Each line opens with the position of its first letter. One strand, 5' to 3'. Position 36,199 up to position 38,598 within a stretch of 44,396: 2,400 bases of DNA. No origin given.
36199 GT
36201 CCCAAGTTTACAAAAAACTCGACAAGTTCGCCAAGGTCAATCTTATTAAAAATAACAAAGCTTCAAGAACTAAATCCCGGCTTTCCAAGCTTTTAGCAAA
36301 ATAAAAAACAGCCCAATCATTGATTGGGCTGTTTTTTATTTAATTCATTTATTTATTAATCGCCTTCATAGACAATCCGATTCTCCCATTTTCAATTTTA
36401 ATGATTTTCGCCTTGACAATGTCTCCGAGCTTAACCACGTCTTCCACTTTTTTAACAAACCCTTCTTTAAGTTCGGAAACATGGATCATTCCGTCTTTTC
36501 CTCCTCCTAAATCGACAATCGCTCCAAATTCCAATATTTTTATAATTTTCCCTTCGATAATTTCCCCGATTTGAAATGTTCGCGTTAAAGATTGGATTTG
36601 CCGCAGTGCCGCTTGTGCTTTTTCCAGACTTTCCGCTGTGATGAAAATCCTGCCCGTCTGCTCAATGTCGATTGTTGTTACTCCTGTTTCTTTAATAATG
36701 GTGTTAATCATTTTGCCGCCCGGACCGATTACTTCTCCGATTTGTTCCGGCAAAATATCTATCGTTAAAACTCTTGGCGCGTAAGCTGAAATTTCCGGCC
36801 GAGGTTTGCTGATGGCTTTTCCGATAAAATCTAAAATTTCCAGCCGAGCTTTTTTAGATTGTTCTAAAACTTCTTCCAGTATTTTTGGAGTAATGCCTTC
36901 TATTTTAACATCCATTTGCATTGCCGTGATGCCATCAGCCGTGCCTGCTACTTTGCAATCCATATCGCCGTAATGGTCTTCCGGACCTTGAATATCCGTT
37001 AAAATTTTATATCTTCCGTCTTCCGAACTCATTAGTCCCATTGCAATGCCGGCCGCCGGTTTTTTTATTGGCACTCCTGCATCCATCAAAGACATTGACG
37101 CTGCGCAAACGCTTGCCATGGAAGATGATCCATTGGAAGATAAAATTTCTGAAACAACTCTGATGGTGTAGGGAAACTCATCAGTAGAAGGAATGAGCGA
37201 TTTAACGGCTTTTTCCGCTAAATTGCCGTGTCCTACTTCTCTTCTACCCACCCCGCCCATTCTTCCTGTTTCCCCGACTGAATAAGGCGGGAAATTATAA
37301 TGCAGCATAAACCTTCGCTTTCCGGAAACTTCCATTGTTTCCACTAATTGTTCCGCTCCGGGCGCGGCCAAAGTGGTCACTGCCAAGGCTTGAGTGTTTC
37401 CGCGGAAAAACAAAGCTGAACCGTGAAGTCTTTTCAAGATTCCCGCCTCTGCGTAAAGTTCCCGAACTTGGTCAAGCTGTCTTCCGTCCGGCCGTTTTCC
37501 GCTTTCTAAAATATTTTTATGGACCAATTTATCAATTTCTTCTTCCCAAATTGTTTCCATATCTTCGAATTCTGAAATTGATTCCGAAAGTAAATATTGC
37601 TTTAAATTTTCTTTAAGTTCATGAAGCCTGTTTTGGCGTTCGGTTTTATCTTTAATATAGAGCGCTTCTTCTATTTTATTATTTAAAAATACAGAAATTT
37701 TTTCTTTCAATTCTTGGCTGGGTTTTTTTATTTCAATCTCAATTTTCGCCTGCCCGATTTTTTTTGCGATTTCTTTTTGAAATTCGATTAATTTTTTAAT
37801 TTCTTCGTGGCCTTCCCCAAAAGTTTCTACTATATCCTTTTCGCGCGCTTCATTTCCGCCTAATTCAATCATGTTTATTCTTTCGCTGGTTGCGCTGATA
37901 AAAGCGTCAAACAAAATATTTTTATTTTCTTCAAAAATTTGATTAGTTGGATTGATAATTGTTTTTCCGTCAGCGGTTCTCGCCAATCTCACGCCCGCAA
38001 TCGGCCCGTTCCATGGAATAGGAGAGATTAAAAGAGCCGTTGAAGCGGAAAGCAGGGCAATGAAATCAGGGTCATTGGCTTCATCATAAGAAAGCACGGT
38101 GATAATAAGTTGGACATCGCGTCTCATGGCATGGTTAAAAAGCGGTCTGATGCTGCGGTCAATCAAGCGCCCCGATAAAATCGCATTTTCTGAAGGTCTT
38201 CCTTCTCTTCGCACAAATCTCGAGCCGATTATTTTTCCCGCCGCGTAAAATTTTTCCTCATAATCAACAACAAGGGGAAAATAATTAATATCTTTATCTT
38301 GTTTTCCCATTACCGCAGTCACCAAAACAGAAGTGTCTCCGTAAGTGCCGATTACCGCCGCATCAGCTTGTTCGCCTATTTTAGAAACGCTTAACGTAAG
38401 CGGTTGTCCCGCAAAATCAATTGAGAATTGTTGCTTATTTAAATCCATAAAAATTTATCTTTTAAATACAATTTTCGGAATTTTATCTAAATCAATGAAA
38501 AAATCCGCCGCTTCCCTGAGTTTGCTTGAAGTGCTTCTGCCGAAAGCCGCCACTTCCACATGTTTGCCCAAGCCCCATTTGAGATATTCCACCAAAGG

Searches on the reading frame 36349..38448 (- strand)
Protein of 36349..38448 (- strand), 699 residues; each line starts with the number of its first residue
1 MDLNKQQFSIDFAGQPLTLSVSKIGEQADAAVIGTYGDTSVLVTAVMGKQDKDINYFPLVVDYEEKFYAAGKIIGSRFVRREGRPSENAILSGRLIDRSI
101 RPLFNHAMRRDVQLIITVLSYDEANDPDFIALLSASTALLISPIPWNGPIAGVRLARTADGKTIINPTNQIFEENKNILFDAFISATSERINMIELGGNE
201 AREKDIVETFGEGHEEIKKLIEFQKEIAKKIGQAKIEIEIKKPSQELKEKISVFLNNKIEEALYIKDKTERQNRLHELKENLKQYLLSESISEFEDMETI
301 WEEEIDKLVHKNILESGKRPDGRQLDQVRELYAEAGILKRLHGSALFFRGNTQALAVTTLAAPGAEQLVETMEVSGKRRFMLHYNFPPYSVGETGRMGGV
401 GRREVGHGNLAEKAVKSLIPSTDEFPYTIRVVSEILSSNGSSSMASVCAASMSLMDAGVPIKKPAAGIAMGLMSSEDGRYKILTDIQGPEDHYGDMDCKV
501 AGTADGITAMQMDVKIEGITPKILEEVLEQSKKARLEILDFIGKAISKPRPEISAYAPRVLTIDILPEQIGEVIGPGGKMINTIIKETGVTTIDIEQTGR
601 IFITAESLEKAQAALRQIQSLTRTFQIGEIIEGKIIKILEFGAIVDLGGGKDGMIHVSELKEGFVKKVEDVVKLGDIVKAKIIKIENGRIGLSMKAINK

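Call 11: search_protein_families(library=pfam, proteins=[window:36349-38448:-])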
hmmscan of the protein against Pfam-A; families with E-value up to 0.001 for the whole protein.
window:36349-38448:- (699 aa): 5 families
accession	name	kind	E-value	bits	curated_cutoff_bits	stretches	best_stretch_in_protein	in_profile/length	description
PF01138.27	RNase_PH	-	1.6e-49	168.1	25.5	2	327-460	1-130/130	3' exoribonuclease family, domain 1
PF00575.29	S1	-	3.1e-15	56.8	22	1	625-694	2-73/74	S1 RNA binding domain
PF03726.19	PNPase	-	3e-11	44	24.6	1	246-324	1-81/81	Polyribonucleotide nucleotidyltransferase, RNA binding domain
PF00013.35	KH_1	-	1.3e-08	34.9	21.5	1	561-619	2-65/66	KH domain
PF03725.20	RNase_PH_C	-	7.9e-07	29.4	20.8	1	464-534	2-67/67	3' exoribonuclease family, domain 2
